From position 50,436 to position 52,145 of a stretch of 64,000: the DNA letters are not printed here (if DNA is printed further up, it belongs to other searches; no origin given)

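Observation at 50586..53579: Membrane-anchored coiled-coil protein ending in nine AT-hook (GRP) motifs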

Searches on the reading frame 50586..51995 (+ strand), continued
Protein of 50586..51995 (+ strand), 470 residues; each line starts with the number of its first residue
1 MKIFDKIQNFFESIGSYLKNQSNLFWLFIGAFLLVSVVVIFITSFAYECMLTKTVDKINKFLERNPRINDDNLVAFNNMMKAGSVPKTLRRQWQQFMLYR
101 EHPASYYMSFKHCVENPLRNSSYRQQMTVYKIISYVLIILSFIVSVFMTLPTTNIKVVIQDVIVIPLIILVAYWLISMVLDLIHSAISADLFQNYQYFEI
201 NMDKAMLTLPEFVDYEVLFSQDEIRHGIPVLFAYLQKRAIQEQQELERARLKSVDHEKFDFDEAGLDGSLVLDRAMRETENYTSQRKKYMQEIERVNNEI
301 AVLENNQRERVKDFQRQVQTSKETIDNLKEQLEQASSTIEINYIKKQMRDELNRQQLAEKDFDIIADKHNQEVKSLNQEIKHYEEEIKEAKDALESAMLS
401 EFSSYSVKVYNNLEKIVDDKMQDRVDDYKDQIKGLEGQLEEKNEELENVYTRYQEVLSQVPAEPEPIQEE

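Call 56: find_encoding_contigs(protein=P0226, flank=6000, max_places=1)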
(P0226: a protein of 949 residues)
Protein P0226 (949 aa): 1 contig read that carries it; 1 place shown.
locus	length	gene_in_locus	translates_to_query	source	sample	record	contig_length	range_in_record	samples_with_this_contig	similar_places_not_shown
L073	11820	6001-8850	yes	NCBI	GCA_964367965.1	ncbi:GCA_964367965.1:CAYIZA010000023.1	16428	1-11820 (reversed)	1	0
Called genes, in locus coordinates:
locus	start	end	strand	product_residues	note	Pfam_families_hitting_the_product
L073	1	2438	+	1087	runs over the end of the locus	PF21445:ADDB_N, PF12705:PDDEXK_1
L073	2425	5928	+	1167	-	PF00270:DEAD (weak), PF00580:UvrD-helicase, PF01443:Viral_helicase1 (faint), PF13245:AAA_19, PF00580:UvrD-helicase, PF13245:AAA_19, PF13361:UvrD_C, PF12705:PDDEXK_1, +2 more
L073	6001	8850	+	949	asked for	-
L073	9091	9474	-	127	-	PF09578:Spore_YabQ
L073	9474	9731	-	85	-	PF07873:YabP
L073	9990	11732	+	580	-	PF04055:Radical_SAM, PF04480:DUF559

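Call 59: find_homologous_proteins(query=A2, max_evalue=0.00001)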
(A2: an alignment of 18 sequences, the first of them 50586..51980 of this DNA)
Query A2 (18 sequences) (465 aa, profile of the alignment): 139 proteins with E <= 0.00001 among 8000 candidates; the best 120 are listed.
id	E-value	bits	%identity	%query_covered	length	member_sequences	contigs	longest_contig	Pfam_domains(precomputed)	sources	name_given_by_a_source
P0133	4.3e-170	585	45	97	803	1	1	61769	PF02178.25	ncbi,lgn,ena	-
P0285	4.9e-170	585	45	97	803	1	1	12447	PF02178.25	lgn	-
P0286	8.5e-170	584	35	99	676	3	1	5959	-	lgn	-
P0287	6.3e-169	581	45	97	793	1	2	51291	PF02178.25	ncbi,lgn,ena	-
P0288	3.2e-168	579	91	96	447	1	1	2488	-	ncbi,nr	ncbi:MAG: hypothetical protein IJA72_01895, partial [Clostridia bacterium]|nr:hypothetical protein [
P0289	3.7e-168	578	38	89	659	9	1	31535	-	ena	-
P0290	2.3e-167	576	38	89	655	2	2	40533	-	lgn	-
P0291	9.4e-167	574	83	100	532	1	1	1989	-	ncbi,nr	ncbi:MAG: hypothetical protein J6Q15_02165, partial [Clostridia bacterium]|nr:hypothetical protein [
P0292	1.1e-166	574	38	89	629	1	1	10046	-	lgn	-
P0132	1.1e-166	574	44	98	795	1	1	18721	-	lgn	-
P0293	2.2e-166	573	39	89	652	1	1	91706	-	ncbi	-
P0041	2.5e-165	569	73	99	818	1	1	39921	-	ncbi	-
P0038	4.0e-164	565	77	99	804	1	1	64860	-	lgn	-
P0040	9.0e-164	564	75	99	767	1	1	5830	-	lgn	-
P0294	1.3e-162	560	47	96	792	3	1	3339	-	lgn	-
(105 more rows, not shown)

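Call 86: find_related_loci(query=A2, collection=viral_contigs, flank=5000)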
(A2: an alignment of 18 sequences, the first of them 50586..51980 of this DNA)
Query A2 (465 aa) in viral_contigs; peptide patterns used: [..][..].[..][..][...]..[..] (x = any residue, [..] = any of these).
34 stretches matched a pattern, but none encodes a relative of the query by tblastn (E <= 1e-3).
